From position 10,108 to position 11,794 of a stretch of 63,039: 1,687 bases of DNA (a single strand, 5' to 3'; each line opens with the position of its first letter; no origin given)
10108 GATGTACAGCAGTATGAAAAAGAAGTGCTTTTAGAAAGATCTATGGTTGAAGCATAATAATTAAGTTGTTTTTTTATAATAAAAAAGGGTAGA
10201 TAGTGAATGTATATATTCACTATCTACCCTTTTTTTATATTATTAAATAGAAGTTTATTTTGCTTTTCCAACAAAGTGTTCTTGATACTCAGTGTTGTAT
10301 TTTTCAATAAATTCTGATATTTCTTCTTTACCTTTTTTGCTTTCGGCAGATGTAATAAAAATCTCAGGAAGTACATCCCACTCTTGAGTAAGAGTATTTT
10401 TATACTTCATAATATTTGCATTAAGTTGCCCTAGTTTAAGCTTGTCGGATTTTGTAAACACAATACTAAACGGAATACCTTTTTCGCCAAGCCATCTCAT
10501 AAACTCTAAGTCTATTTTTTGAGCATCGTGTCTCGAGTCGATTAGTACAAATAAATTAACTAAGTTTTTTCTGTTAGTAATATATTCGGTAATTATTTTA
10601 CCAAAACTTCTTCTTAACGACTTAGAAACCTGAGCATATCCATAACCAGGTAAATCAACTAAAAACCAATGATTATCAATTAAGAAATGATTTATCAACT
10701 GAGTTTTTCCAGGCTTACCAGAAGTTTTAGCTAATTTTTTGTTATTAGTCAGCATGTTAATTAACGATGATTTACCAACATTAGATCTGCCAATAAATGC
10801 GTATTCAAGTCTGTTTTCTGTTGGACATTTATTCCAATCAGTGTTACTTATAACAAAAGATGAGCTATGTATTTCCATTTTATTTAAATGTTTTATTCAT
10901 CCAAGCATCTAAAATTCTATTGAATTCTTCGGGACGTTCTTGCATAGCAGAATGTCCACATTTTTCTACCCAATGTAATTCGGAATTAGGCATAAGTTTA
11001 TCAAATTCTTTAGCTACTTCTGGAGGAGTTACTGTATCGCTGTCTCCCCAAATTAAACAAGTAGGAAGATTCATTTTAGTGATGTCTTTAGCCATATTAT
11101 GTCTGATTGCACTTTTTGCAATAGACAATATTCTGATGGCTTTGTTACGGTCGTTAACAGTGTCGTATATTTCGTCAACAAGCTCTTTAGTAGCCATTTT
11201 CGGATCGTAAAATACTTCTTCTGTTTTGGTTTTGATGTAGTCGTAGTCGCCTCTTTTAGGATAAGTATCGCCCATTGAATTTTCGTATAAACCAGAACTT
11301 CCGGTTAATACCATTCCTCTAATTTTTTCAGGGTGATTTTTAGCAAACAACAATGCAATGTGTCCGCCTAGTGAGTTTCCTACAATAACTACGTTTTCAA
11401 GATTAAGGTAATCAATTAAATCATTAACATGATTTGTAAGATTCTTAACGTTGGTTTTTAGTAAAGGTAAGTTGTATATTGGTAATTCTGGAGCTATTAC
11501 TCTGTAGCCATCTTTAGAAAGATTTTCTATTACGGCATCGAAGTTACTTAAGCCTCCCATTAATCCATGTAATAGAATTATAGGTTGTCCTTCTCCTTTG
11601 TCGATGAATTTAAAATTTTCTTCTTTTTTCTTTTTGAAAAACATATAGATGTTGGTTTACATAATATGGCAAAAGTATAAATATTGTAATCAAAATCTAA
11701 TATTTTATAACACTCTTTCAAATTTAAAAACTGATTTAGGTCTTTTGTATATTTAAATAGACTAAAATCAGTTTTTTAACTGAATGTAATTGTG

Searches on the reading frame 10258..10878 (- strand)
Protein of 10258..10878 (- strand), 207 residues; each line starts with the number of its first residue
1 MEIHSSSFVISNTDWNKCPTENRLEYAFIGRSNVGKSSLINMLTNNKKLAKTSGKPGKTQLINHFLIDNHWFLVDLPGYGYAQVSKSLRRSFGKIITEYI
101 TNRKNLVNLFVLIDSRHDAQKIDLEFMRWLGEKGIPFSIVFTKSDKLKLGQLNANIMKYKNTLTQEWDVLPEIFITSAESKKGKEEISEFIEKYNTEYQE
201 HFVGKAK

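Call 41: search_protein_families(library=pfam, proteins=[window:10258-10878:-], max_evalue=0.00001)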
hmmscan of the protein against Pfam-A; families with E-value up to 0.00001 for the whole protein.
window:10258-10878:- (207 aa): 4 families
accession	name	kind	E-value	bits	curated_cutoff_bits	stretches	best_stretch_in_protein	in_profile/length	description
PF01926.29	MMR_HSR1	-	1.3e-19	70.8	21.9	1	26-143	2-113/113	50S ribosome-binding GTPase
PF03193.22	RsgA_GTPase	-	5.5e-09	36.5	30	0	27-79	110-168/174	RsgA GTPase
PF02421.24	FeoB_N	-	1.7e-08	34.6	27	1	26-189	3-154/156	Ferrous iron transport protein B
PF00350.29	Dynamin_N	-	2e-06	28.4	27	0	68-140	100-164/168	Dynamin family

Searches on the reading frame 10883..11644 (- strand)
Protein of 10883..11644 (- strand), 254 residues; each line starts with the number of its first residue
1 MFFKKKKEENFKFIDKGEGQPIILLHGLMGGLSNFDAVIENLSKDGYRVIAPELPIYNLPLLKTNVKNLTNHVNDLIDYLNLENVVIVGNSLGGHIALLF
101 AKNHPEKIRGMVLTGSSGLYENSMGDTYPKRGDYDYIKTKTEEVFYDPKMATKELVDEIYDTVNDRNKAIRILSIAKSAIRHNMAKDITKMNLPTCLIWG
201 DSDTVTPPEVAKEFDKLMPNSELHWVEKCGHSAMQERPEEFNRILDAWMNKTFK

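Call 41: search_protein_families(library=pfam, proteins=[window:10883-11644:-], max_evalue=0.00001)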
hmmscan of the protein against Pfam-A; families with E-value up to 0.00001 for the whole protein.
window:10883-11644:- (254 aa): 7 families
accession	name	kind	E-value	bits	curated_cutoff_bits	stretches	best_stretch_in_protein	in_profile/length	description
PF00561.26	Abhydrolase_1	-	1.6e-26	93.9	25.8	1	21-236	2-243/245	alpha/beta hydrolase fold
PF12146.15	Hydrolase_4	-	6.2e-16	58.9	27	1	22-237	7-238/239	Serine aminopeptidase, S33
PF12697.13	Abhydrolase_6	-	3.3e-14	54.5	26.3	1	22-243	1-216/217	Alpha/beta hydrolase family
PF12695.13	Abhydrolase_5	-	8.7e-11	42.3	27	1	24-116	4-89/164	Alpha/beta hydrolase family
PF03096.20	Ndr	-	5.9e-09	35.5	23.3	1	65-244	81-271/283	Ndr family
PF20408.4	Abhydrolase_11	-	6e-07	29.8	27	0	66-115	57-106/193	Alpha/beta hydrolase domain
PF02230.22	Abhydrolase_2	-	7e-06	26.5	23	0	70-115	91-137/217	Phospholipase/Carboxylesterase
